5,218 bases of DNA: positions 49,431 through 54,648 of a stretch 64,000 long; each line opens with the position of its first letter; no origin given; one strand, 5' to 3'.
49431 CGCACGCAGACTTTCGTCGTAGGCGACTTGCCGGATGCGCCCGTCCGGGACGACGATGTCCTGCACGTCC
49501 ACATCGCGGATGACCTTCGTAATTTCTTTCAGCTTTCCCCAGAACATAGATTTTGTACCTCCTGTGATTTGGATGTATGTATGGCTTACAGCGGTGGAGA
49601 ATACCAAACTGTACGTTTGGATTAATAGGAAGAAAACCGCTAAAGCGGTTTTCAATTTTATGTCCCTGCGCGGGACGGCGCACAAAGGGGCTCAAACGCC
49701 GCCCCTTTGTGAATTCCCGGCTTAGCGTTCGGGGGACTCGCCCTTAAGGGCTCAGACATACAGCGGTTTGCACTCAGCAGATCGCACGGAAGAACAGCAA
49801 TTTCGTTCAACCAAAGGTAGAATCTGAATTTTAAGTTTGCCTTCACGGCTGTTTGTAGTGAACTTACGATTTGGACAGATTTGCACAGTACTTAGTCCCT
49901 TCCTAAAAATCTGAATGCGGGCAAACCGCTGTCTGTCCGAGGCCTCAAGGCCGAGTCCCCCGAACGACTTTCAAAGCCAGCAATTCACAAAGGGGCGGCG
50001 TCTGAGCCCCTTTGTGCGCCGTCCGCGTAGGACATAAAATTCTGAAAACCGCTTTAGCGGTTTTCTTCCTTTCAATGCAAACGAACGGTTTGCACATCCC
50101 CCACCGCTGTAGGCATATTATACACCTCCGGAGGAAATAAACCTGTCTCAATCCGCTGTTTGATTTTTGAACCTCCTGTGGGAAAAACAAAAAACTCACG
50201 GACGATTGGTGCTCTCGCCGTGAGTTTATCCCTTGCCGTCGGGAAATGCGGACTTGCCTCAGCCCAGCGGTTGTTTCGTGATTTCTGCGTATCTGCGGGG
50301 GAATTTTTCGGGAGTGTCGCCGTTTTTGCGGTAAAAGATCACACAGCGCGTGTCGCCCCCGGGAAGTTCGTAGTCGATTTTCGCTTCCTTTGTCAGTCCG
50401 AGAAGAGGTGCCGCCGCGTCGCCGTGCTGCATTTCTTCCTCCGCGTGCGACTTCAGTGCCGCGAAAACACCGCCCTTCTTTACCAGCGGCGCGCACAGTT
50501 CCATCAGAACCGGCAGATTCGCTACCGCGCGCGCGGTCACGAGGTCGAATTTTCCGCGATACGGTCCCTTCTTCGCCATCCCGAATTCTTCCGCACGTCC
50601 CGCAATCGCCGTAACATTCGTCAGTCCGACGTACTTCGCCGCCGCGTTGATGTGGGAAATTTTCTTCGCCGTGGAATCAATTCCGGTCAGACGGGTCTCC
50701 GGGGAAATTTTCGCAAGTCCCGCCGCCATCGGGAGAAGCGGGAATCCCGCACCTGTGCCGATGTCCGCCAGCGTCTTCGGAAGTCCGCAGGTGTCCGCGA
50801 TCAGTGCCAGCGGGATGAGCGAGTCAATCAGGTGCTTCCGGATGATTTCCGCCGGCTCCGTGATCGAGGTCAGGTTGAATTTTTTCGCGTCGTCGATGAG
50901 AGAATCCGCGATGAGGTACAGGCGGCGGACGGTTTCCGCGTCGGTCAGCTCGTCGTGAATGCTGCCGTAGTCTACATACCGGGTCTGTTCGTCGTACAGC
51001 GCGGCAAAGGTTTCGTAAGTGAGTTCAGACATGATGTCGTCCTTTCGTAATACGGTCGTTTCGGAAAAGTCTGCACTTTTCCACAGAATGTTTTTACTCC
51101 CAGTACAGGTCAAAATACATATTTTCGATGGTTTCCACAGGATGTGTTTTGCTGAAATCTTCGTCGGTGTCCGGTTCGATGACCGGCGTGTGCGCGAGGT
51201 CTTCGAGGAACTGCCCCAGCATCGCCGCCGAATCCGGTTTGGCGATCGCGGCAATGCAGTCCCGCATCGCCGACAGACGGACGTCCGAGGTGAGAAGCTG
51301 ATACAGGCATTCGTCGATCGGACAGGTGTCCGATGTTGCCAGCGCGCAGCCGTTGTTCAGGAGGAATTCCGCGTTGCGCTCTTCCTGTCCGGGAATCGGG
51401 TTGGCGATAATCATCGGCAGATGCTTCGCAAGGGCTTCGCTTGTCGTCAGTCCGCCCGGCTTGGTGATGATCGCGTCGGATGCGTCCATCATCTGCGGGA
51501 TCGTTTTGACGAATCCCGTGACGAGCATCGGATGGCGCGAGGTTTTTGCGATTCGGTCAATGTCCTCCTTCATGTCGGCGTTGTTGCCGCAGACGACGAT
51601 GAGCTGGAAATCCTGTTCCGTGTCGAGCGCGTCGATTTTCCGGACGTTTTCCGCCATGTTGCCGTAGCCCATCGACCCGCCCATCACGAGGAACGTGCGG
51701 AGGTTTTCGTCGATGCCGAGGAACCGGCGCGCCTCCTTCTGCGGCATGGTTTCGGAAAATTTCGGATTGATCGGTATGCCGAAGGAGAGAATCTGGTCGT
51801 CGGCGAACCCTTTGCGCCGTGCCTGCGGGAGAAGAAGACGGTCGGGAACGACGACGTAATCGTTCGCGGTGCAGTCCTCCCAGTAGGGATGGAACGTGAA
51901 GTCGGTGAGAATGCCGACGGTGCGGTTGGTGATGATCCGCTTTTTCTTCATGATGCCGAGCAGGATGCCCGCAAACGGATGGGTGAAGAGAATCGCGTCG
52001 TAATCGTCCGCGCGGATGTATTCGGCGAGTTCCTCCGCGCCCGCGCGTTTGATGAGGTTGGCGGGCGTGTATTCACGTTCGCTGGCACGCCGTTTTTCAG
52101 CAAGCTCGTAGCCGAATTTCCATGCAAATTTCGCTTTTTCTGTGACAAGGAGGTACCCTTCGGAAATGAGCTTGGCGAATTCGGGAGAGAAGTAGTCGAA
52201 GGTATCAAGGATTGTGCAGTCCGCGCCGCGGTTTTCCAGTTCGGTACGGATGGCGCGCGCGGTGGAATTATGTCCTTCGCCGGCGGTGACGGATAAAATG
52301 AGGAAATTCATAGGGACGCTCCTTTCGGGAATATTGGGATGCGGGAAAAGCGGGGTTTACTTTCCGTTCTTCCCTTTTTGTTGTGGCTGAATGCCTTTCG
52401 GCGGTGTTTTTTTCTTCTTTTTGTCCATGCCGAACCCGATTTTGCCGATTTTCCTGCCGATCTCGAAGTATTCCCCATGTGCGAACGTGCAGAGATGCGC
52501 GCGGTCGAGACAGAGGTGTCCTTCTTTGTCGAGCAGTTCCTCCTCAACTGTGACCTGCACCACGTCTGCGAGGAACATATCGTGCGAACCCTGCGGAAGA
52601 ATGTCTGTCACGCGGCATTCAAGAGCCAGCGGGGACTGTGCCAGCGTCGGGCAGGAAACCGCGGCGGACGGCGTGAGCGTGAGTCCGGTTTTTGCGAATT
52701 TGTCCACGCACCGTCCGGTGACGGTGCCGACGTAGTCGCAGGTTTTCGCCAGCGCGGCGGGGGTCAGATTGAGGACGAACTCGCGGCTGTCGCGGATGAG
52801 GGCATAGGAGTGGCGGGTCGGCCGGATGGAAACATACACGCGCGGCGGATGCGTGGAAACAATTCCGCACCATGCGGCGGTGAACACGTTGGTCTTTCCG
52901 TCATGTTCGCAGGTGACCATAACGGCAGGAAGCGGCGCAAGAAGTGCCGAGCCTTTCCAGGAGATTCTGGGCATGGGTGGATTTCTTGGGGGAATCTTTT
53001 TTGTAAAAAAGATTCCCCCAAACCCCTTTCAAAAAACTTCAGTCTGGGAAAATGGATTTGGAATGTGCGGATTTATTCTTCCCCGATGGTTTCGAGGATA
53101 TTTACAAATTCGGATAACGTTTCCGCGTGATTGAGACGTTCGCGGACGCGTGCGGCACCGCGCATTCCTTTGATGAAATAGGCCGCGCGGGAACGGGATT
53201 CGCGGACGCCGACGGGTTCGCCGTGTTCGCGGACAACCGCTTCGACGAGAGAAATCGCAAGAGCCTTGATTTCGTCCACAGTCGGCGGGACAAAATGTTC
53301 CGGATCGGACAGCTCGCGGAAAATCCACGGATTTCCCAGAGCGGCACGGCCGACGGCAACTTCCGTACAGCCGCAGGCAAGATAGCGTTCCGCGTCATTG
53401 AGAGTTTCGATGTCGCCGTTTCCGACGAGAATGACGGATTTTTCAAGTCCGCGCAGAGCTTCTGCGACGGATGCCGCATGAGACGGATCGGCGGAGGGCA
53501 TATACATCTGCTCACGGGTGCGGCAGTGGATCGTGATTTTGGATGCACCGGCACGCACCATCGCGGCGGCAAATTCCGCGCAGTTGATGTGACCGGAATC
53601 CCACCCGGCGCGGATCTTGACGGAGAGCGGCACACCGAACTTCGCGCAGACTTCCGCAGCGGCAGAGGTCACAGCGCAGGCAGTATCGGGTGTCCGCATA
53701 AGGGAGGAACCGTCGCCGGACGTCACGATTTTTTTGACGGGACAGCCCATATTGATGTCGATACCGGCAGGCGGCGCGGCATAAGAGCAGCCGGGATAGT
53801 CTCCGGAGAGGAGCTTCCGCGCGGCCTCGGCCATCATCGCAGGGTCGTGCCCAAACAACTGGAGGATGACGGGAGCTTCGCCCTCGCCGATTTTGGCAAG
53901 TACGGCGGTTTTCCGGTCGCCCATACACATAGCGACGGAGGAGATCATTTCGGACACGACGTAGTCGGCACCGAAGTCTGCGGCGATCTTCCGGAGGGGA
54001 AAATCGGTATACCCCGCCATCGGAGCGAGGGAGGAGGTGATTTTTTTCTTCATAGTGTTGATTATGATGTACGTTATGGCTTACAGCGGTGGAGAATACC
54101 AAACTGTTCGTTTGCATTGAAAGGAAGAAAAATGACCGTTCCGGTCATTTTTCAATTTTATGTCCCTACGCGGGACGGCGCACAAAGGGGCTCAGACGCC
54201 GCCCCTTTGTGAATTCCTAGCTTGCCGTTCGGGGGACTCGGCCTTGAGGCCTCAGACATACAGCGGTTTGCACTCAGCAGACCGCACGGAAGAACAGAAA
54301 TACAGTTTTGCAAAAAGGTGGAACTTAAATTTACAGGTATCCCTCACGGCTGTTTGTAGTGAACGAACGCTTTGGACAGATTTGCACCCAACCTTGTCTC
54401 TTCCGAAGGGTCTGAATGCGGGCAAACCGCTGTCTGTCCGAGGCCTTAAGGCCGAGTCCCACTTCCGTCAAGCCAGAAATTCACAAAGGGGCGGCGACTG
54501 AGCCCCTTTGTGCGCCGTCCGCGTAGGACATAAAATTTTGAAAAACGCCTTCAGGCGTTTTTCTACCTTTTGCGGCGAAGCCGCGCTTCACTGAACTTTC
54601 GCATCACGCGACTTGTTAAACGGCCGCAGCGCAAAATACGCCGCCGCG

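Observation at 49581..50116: L family: five copies of a 485-535 bp multi-hairpin element bounded by terminator-like modules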

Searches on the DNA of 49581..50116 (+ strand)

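Call 11: search_dna_similar(query=window:49581-50116:+, collection=plasmids, mode=distant)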
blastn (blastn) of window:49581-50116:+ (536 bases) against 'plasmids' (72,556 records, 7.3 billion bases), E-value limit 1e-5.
No match.

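Call 12: search_dna_similar(query=window:49581-50116:+, collection=phages, mode=distant)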
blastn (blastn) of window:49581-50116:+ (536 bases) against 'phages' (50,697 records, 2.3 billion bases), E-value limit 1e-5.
No match.

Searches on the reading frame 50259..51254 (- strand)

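Call 22: search_protein_families(library=pfam, proteins=[window:50259-51254:-])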
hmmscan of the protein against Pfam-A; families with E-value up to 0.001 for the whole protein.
window:50259-51254:- (331 aa): 3 families
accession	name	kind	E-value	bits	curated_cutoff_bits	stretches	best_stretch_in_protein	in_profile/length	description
PF02527.21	GidB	-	5.7e-34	117.5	27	1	116-285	9-166/184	rRNA small subunit methyltransferase G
PF13847.12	Methyltransf_31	-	1.3e-09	38.4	27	1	161-274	6-117/145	Methyltransferase domain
PF13649.12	Methyltransf_25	-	8.6e-05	23.6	27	1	164-262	3-97/97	Methyltransferase domain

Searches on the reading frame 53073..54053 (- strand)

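Call 22: search_protein_families(library=pfam, proteins=[window:53073-54053:-])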
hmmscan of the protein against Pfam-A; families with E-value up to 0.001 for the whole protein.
window:53073-54053:- (326 aa): 1 family
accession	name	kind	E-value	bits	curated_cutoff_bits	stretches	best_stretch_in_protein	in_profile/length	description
PF01207.24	Dus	-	4.8e-65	220.1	20.4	1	9-321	2-303/311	Dihydrouridine synthase (Dus)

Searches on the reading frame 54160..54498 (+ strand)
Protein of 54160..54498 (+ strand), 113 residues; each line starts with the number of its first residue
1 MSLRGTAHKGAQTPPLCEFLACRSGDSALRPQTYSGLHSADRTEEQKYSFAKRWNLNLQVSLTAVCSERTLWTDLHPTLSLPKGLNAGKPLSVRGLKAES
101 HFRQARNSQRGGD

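Call 36: find_homologous_proteins(query=window:54160-54498:+, max_evalue=0.001)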
Query window:54160-54498:+ (113 aa): 9 proteins with E <= 0.001 among 14 candidates.
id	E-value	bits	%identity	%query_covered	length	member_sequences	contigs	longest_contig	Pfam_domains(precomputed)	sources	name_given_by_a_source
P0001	1.7e-33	133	68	88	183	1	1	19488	-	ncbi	-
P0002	5.2e-31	125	64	88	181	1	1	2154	-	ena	-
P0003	6.2e-13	67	77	39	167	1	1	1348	-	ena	-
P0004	1.6e-10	59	70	42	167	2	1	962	-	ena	-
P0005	2.2e-10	58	89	33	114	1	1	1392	-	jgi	-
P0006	2.9e-10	58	73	42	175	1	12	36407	-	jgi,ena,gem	-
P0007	3.4e-10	58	89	33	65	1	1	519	-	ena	-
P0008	1.6e-8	53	86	33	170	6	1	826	-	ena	-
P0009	2.8e-6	45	84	28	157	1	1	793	-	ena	-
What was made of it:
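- Tried and rejected: Spurious ORFs called on copies in public data have no Pfam domain (call 36).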

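Call 37: find_encoding_contigs(protein=P0001, flank=10000, max_places=5)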
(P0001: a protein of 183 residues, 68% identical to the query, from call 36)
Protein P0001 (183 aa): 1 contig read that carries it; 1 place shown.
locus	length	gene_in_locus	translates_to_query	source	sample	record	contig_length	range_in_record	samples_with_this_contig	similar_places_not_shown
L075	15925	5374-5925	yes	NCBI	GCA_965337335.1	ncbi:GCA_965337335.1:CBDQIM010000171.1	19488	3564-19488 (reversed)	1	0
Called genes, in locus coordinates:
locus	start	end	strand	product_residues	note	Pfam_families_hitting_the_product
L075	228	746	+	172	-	PF13302:Acetyltransf_3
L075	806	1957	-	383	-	PF01381:HTH_3, PF12844:HTH_19, PF13560:HTH_31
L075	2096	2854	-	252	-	PF05116:S6PP (faint), PF08282:Hydrolase_3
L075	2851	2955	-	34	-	-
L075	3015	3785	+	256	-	PF04951:Peptidase_M55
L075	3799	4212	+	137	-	PF00892:EamA, PF05653:Mg_trans_NIPA (weak)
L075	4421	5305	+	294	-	PF01261:AP_endonuc_2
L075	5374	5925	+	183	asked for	-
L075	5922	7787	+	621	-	PF22848:ASD1_dom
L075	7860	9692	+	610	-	PF07944:Beta-AFase-like_GH127_cat, PF20737:Glyco_hydro127C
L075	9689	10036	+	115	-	-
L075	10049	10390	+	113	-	PF13240:Zn_Ribbon_1 (faint), PF24463:DUF7577 (weak)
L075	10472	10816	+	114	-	PF12844:HTH_19, PF13560:HTH_31, PF01381:HTH_3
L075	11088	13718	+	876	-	PF01326:PPDK_N, PF00391:PEP-utilizers, PF02896:PEP-utilizers_C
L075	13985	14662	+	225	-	PF00657:Lipase_GDSL, PF13472:Lipase_GDSL_2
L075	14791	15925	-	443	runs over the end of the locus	PF04542:Sigma70_r2, PF04545:Sigma70_r4, PF08281:Sigma70_r4_2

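Call 38: find_encoding_contigs(protein=P0006, flank=10000, max_places=10)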
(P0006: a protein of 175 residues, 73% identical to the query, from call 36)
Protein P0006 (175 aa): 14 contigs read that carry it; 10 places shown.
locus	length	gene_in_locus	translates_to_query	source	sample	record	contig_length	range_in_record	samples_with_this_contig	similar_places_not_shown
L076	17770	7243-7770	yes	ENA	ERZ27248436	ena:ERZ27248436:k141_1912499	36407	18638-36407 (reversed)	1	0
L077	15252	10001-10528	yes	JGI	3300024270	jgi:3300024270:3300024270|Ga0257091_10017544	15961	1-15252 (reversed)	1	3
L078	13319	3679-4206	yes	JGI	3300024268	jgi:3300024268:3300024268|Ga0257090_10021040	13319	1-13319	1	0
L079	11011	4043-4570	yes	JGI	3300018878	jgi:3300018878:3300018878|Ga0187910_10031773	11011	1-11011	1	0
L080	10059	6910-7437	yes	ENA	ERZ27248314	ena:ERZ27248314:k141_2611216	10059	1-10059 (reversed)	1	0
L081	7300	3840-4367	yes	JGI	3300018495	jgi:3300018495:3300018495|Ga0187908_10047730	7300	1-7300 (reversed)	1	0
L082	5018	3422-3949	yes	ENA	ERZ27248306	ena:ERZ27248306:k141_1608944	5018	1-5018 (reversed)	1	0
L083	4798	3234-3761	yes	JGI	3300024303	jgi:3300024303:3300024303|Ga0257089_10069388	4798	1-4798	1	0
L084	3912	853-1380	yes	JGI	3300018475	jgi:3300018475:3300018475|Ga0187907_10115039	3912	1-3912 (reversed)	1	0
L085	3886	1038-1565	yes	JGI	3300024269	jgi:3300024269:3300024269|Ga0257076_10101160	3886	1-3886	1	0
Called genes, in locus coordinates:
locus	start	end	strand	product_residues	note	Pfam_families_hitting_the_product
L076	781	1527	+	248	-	PF00999:Na_H_Exchanger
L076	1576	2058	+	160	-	PF00999:Na_H_Exchanger (faint)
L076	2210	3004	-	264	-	PF00376:MerR, PF13411:MerR_1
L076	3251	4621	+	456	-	PF00209:SNF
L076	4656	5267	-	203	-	-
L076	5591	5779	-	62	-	PF01783:Ribosomal_L32p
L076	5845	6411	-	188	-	PF02620:YceD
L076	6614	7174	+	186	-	-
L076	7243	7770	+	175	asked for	-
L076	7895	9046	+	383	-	-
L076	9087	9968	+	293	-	PF03755:YicC-like_N, PF08340:YicC-like_C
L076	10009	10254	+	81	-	PF04025:RemA-like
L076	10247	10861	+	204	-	PF00625:Guanylate_kin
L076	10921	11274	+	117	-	-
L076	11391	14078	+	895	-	PF17764:PriA_3primeBD, PF00270:DEAD, PF04851:ResIII, PF00271:Helicase_C, PF18074:PriA_C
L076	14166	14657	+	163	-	PF01327:Pep_deformylase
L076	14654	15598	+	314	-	PF00551:Formyl_trans_N, PF02911:Formyl_trans_C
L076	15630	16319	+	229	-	PF04298:Zn_peptidase_2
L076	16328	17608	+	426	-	PF01029:NusB, PF22458:RsmF-B_ferredox (weak), PF01189:Methyltr_RsmB-F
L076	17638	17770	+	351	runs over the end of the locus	PF21016:RlmN_N, PF04055:Radical_SAM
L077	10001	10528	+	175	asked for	-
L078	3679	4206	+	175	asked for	-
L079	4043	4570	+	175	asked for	-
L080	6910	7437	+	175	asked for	-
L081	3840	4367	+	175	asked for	-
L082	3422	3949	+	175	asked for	-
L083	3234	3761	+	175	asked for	-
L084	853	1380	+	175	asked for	-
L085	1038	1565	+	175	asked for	-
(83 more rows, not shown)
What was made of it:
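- L076 lies near rpmF, yicC, gmk and priA (call 38).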

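Call 39: find_encoding_contigs(protein=P0002, flank=10000, max_places=4)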
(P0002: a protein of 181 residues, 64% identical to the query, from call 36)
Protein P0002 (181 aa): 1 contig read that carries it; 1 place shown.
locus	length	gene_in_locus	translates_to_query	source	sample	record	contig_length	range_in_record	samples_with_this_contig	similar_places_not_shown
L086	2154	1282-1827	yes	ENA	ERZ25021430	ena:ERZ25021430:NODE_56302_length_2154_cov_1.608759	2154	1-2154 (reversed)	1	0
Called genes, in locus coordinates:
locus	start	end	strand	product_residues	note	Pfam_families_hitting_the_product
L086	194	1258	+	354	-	PF01408:GFO_IDH_MocA, PF22725:GFO_IDH_MocA_C3, PF02894:GFO_IDH_MocA_C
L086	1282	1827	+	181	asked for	-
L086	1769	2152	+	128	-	?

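Call 40: find_encoding_contigs(protein=P0003, flank=10000, max_places=4)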
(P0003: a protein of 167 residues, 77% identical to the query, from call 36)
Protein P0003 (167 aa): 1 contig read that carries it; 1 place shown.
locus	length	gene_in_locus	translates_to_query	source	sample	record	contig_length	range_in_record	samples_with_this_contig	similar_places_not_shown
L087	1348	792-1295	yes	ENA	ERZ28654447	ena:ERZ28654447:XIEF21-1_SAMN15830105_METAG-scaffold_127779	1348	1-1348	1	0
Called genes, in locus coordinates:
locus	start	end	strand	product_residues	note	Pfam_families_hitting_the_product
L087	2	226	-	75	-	?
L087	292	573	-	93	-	PF00584:SecE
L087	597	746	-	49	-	PF00471:Ribosomal_L33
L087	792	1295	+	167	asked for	-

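Call 41: find_encoding_contigs(protein=P0005, flank=10000, max_places=4)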
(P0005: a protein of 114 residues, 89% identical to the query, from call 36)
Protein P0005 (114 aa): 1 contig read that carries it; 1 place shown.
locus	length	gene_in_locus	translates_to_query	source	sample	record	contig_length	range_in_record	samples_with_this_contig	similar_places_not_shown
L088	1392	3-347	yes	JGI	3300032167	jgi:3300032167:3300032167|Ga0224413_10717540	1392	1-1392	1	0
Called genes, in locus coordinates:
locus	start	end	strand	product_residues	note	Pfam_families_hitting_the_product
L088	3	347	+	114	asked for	?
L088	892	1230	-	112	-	PF06949:DUF1292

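Call 42: find_encoding_contigs(protein=P0008, flank=10000, max_places=6)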
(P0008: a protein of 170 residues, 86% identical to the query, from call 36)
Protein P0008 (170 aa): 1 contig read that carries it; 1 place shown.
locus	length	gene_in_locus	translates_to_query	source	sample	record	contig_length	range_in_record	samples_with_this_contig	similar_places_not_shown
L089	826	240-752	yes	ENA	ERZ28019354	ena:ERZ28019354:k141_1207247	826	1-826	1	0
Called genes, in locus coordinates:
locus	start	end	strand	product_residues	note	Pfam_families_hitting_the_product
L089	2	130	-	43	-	?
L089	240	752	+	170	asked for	-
